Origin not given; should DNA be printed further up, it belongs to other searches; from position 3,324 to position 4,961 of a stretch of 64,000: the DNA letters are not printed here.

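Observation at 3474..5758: Translationally coupled ATP-grasp amidoligase and secreted caspase-like protease with a Tudor/SH3-like tail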

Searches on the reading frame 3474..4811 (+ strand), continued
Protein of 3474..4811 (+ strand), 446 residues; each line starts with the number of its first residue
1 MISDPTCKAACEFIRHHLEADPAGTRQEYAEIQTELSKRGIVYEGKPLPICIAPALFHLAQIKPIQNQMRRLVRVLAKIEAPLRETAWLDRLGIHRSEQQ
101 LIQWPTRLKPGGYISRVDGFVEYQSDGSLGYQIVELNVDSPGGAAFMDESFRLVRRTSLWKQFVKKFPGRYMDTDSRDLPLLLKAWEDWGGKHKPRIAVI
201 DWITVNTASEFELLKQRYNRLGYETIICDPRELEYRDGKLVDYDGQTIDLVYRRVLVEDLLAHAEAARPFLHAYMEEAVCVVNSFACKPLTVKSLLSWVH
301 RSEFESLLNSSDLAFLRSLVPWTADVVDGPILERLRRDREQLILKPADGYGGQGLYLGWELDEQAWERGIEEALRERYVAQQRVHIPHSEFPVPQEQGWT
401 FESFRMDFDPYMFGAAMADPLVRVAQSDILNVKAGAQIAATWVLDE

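Call 16: find_encoding_contigs(protein=P0025, flank=6000, max_places=2)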
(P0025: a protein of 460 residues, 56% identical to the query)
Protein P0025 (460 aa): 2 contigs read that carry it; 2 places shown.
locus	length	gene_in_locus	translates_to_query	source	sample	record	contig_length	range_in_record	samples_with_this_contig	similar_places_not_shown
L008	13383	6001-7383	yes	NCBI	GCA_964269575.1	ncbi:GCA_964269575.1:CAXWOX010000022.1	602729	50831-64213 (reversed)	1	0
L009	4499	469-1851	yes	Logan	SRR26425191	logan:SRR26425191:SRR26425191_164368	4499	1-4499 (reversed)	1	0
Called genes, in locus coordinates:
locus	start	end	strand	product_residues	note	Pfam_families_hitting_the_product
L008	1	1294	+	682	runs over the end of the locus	-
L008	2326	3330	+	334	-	PF00375:SDF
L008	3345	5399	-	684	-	PF02705:K_trans, PF22776:K_trans_C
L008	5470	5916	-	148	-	PF13279:4HBT_2, PF03061:4HBT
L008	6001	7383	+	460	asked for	PF14403:CP_ATPgrasp_2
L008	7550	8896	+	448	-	PF05175:MTS (weak), PF05958:tRNA_U5-meth_tr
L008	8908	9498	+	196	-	PF00027:cNMP_binding, PF02082:Rrf2 (weak), PF13545:HTH_Crp_2, PF12802:MarR_2 (faint)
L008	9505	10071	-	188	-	-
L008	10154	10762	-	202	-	-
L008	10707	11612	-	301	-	-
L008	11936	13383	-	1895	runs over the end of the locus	-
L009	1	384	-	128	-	?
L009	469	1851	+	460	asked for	PF14403:CP_ATPgrasp_2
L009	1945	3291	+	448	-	PF05175:MTS (weak), PF05958:tRNA_U5-meth_tr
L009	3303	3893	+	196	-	PF00027:cNMP_binding, PF02082:Rrf2 (weak), PF13545:HTH_Crp_2, PF12802:MarR_2 (faint)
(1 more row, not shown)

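Call 18: find_related_loci(query=A1, collection=genome_contigs, flank=6000)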
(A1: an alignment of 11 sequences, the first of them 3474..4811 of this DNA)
Query A1 (446 aa) in genome_contigs; peptide patterns used: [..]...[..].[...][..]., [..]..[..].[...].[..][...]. (x = any residue, [..] = any of these).
600 stretches matched a pattern (row limit reached: there are more); 578 encode a relative of the query (tblastn E <= 1e-3); the best 80 are kept; 79 distinct loci.
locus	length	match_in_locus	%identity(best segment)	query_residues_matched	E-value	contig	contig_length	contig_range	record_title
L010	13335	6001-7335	79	1-446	0e+0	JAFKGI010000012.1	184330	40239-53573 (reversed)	MAG: Vulcanimicrobiota bacterium isolate SCN18_25_8_15_R3_B_62_28 SCN18_25_8_15_R3_B_scaffold_92, whole genome shotgun s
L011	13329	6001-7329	52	3-445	1e-157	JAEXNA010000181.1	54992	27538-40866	MAG: Vulcanimicrobiota bacterium isolate bacterium k127_430748, whole genome shotgun sequence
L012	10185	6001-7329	50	3-445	4e-152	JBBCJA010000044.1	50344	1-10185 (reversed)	MAG: Selenomonadaceae bacterium isolate MAG_CPA_14 P10A_000000121843, whole genome shotgun sequence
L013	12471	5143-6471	48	3-444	9e-148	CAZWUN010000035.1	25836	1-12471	MAG TPA_asm: uncultured Burkholderiales bacterium isolate SRP329715_co1_362 genome assembly, contig: NODE_2688_length_25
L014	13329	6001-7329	48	3-444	2e-147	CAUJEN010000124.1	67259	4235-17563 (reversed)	MAG: Candidatus Eremiobacteraeota bacterium isolate KLAP168 genome assembly, contig: KLAP168_519391, whole genome shotgu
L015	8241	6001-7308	41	18-445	2e-103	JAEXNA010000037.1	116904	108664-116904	MAG: Vulcanimicrobiota bacterium isolate bacterium k127_1420795, whole genome shotgun sequence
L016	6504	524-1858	41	10-446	5e-102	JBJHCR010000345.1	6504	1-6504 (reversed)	MAG: Vulcanimicrobiota bacterium isolate SF2967_J5348.metabat_sens.001 NODE_11832_length_6504_cov_1.226125, whole genome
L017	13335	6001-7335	41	10-446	2e-101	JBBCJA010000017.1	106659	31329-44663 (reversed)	MAG: Selenomonadaceae bacterium isolate MAG_CPA_14 P10A_000000036108, whole genome shotgun sequence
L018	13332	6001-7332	57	1-445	6e-168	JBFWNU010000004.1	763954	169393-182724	MAG: Vulcanimicrobiota bacterium isolate CA_2019_TPBF_12 NODE_58_length_763954_cov_36.999521_TPBF, whole genome shotgun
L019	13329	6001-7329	52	3-445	1e-155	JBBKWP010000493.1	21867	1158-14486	MAG: Candidatus Xenobia bacterium isolate metabat_bins.273 k119_3577373, whole genome shotgun sequence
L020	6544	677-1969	35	8-443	1e-71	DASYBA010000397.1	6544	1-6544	MAG TPA_asm: Candidatus Xenobia bacterium isolate SMAG_U4895 k141_3881784, whole genome shotgun sequence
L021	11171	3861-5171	41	18-446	1e-101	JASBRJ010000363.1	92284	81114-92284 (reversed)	MAG: bacterium isolate BWSM_10 k141_1230052, whole genome shotgun sequence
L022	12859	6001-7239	35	23-445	2e-70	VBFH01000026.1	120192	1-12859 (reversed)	MAG: Chloroflexi bacterium isolate CF_47 14_1009_16_30cm_scaffold_36, whole genome shotgun sequence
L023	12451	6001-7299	31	16-446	4e-69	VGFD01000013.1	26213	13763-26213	MAG: Armatimonadetes bacterium isolate M_DeepCast_50m_m2_086 M_DeepCast_50m_m2_086_Ga0194121_10002978, whole genome shot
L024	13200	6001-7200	35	39-445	1e-68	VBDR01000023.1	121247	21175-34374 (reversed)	MAG: Chloroflexi bacterium isolate CF_5 14_1009_02_40cm_scaffold_30, whole genome shotgun sequence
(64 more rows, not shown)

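Call 44: predict_structure(alignment_id=A3)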
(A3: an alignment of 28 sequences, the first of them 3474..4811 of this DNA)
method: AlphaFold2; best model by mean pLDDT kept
length: 446 residues; sequences in the alignment: 28
mean_pLDDT: 90.3   pTM: 0.89
mean pLDDT of the five models: 90.3, 89.4, 89.2, 89.1, 88.2
residues with pLDDT >= 90: 315; 70-90: 114; 50-70: 14; < 50: 3
segments of 3 or more residues with pLDDT < 50: 1-3
pLDDT, mean of each block of 10 residues (from residue 1): 69 95 93 91 85 92 93 95 96 92 91 89 83 86 85 95 96 87 93 95 68 88 93 96 96 87 91 95 91 92 95 97 94 95 85 82 96 93 91 90 92 90 88 84 91
secondary structure, 60 per line:
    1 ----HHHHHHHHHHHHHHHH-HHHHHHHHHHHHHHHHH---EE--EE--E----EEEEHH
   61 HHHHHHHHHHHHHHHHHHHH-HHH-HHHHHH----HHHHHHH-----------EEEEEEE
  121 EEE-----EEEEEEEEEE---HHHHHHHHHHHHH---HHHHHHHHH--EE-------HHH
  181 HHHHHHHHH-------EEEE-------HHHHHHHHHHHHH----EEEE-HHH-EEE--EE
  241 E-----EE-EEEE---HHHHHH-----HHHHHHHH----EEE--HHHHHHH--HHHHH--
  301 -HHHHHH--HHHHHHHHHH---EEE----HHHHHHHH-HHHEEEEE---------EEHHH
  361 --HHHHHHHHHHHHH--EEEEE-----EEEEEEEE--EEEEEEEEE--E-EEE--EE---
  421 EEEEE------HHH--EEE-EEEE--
elements in order: H5-20 H22-38 E55-58 H59-80 H86-91 H96-102 E114-123 E129-138 H142-154 H158-166 H178-189 E197-200 H208-220 E225-228 E234-236 E239-241 E250-253 H257-262 H268-275 E280-282 H285-291 H294-298 H302-307 H310-319 E323-325 H330-337 E342-346 H363-375 E378-382 E388-395 E398-406 E411-413 E421-425 E437-439 E441-444

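Call 45: search_protein_families(library=pfam, alignment_id=A3, max_evalue=0.001)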
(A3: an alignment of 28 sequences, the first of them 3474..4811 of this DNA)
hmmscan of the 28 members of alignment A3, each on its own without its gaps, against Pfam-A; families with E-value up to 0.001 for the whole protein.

A. member 1, window:3474-4811:+ (446 aa): 1 family
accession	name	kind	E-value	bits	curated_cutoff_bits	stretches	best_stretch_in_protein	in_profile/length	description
PF14403.11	CP_ATPgrasp_2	-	2.4e-07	30.5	32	1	131-413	82-357/374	Circularly permuted ATP-grasp type 2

B. families by the number of members that match (of 28 scanned): 3 families
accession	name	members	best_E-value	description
PF14403.11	CP_ATPgrasp_2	26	1.3e-13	Circularly permuted ATP-grasp type 2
PF04174.18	CP_ATPgrasp_1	16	3.3e-10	A circularly permuted ATPgrasp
PF03738.19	GSP_synth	2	8.8e-05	Glutathionylspermidine synthase preATP-grasp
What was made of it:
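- On CP_ATPgrasp_2 (PF14403): 26 of 28 aligned homologues match at E<=1e-3 (call 45).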

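Call 48: fold_search(model_id=the predicted structure, library=pdb)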
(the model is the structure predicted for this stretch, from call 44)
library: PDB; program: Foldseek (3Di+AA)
matches with E <= 10: 760; with E <= 0.001: 67
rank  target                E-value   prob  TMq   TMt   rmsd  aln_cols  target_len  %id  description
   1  8fbz_A                1.4e-18  1.00  0.66  0.64   6.0       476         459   14  Crystal Structure of apo human Glutathione Synthetase Y270E (released 2024-05-08)
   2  2hgs                  1.5e-18  1.00  0.64  0.61   6.3       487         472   14  HUMAN GLUTATHIONE SYNTHETASE (released 1999-06-22)
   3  8fbz_B                2.6e-17  1.00  0.66  0.65   6.1       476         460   14  Crystal Structure of apo human Glutathione Synthetase Y270E (released 2024-05-08)
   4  3kal_B                8.6e-17  1.00  0.65  0.62   6.2       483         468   15  Structure of homoglutathione synthetase from Glycine max in closed conformation with homoglutathione, ADP, a sulfate i (released 2009-12-22)
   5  3kal_A                9.6e-17  1.00  0.65  0.62   6.6       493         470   17  Structure of homoglutathione synthetase from Glycine max in closed conformation with homoglutathione, ADP, a sulfate i (released 2009-12-22)
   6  3n6x                  1.8e-16  1.00  0.70  0.70   5.4       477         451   18  Crystal structure of a Putative glutathionylspermidine synthase (Mfla_0391) from METHYLOBACILLUS FLAGELLATUS KT at 2.35  (released 2010-06-09)
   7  5oes_E                6.5e-16  1.00  0.65  0.64   6.0       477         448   16  The structure of a glutathione synthetase (StGSS1) from Solanum tuberosum in ADP and y-EC bound closed conformation. (released 2018-04-25)
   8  5oes_B                1.4e-15  1.00  0.65  0.65   6.0       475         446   16  The structure of a glutathione synthetase (StGSS1) from Solanum tuberosum in ADP and y-EC bound closed conformation. (released 2018-04-25)
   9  5oes_A                1.7e-15  1.00  0.64  0.64   6.0       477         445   16  The structure of a glutathione synthetase (StGSS1) from Solanum tuberosum in ADP and y-EC bound closed conformation. (released 2018-04-25)
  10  5oes_F                2.2e-15  1.00  0.65  0.65   6.0       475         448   16  The structure of a glutathione synthetase (StGSS1) from Solanum tuberosum in ADP and y-EC bound closed conformation. (released 2018-04-25)
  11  3kaj_B                4.6e-15  1.00  0.61  0.61   6.5       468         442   16  Apoenzyme structure of homoglutathione synthetase from Glycine max in open conformation (released 2009-12-22)
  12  1m0w_A                5.7e-15  1.00  0.68  0.64   6.0       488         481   14  Yeast Glutathione Synthase Bound to gamma-glutamyl-cysteine, AMP-PNP and 2 Magnesium Ions (released 2002-12-11)
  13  5oes_C                8.4e-15  1.00  0.65  0.65   5.9       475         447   16  The structure of a glutathione synthetase (StGSS1) from Solanum tuberosum in ADP and y-EC bound closed conformation. (released 2018-04-25)
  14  9cjn                  1.1e-14  1.00  0.66  0.62   5.1       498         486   15  Ligase Cp1B (released 2025-05-21)
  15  1m0w_B                1.7e-14  1.00  0.64  0.61   6.4       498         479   14  Yeast Glutathione Synthase Bound to gamma-glutamyl-cysteine, AMP-PNP and 2 Magnesium Ions (released 2002-12-11)
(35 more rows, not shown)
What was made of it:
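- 3474..4814 (+): Cytoplasmic circularly permuted ATP-grasp amide ligase (446 aa), CP_ATPgrasp_2-type with a glutathione-synthetase/GspS-like fold. AF2 pLDDT 90.3, with Foldseek top hits glutathione synthetase, 3n6x, Cp1B, YgiC/YjfC and GspS (calls 44, 48).
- On CP_ATPgrasp_2 (PF14403): Foldseek gives 3n6x at TM 0.70 and human GS at E 1.4e-18 (calls 44, 48).
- Cp1B is among the structural neighbours of the ATP-grasp model (E 1e-14, TM 0.66) (call 48).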

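Call 55: search_solved_structures(query=A3, max_evalue=1, show_alignments=4)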
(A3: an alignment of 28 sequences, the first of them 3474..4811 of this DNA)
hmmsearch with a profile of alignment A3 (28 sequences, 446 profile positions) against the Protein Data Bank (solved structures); distinct sequences matched with E-value up to 1: 3.
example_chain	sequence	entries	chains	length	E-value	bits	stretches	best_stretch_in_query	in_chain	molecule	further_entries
3n6x_A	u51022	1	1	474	7.3e-08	34.8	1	45-445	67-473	Putative glutathionylspermidine synthase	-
6nob_A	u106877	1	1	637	0.44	12.5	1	227-273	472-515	Beta-fructofuranosidase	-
9cjn_A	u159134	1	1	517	0.5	12.3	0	283-371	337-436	Ligase Cp1B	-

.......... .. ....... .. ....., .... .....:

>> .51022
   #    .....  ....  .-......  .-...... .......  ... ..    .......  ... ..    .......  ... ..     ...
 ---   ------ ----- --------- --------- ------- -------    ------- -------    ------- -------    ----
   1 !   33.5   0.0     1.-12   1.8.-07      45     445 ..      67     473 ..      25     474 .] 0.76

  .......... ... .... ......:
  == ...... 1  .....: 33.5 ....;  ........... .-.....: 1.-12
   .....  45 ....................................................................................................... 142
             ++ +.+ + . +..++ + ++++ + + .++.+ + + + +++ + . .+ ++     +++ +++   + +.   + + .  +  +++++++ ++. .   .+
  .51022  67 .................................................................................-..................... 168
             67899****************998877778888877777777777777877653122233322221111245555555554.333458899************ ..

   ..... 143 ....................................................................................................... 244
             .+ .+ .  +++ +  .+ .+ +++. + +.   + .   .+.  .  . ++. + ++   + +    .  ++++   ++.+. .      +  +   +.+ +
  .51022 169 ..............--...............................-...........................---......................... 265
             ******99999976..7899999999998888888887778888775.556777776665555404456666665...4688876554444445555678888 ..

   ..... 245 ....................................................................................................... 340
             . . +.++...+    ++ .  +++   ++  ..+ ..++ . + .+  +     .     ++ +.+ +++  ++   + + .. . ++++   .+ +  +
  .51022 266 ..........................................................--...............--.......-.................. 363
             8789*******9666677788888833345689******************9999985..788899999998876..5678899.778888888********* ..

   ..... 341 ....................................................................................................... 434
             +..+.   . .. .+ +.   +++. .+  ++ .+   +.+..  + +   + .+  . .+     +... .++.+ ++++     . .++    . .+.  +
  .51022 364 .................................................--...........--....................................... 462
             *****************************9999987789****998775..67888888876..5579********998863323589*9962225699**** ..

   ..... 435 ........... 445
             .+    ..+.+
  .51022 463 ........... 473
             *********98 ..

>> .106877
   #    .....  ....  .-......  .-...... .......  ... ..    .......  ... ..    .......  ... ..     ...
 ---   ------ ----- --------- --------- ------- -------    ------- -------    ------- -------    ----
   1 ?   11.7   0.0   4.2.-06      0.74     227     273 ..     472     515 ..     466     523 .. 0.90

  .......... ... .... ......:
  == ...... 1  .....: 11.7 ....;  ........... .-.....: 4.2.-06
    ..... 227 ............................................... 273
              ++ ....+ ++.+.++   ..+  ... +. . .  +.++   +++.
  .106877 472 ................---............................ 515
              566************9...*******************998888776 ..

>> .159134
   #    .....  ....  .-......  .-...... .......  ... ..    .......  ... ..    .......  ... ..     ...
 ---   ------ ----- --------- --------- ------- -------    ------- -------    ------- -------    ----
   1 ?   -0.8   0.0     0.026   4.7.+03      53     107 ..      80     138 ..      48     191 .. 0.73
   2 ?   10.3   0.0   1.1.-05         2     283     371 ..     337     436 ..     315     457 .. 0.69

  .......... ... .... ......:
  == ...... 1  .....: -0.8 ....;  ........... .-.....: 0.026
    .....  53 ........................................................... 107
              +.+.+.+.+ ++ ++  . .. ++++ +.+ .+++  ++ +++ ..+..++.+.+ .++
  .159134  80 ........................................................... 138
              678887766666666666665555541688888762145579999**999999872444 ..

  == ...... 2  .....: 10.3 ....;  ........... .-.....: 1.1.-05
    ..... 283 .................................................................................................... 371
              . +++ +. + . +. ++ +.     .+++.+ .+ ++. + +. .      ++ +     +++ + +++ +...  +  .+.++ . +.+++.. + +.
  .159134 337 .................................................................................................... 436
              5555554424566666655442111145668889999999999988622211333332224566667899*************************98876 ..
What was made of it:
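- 3474..4814 (+): Profile match to 3n6x at E 7e-8 (call 55).
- On CP_ATPgrasp_2 (PF14403): The profile matches 3n6x at E 7e-8 (call 55).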

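Call 59: find_encoding_contigs(protein=P0016, flank=4000, max_places=1)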
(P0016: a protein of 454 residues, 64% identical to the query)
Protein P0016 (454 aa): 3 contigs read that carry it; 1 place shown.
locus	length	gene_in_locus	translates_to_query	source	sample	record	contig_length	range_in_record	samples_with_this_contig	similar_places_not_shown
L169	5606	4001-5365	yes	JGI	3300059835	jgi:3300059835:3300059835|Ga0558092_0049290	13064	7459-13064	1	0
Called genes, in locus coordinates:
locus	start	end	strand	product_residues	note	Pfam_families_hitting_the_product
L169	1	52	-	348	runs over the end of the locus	PF00069:Pkinase, PF03109:ABC1 (faint), PF07714:PK_Tyr_Ser-Thr, PF06293:Kdo (faint), PF14531:Kinase-like (weak)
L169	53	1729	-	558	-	PF00498:FHA, PF16697:Yop-YscD_cpl, PF00498:FHA (weak)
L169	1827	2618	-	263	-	-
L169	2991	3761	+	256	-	-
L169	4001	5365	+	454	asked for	PF04174:CP_ATPgrasp_1 (faint), PF14403:CP_ATPgrasp_2 (weak)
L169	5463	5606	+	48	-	?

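Call 60: find_encoding_contigs(protein=P0014, flank=4000, max_places=1)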
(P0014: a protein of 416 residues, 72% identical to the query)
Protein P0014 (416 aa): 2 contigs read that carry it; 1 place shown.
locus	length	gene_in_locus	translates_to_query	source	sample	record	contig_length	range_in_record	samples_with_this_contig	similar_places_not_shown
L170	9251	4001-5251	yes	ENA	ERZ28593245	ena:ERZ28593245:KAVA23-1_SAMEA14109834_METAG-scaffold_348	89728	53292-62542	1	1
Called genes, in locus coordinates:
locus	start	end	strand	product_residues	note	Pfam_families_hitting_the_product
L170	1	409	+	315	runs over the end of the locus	PF00291:PALP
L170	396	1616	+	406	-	PF01963:TraB_PrgY_gumN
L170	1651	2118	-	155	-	PF00254:FKBP_C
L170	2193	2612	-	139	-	PF07883:Cupin_2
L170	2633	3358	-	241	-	-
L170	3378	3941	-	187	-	-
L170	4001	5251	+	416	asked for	PF14403:CP_ATPgrasp_2 (weak)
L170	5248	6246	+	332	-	-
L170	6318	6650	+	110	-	-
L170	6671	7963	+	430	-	PF03958:Secretin_N (weak)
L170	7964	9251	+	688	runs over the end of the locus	-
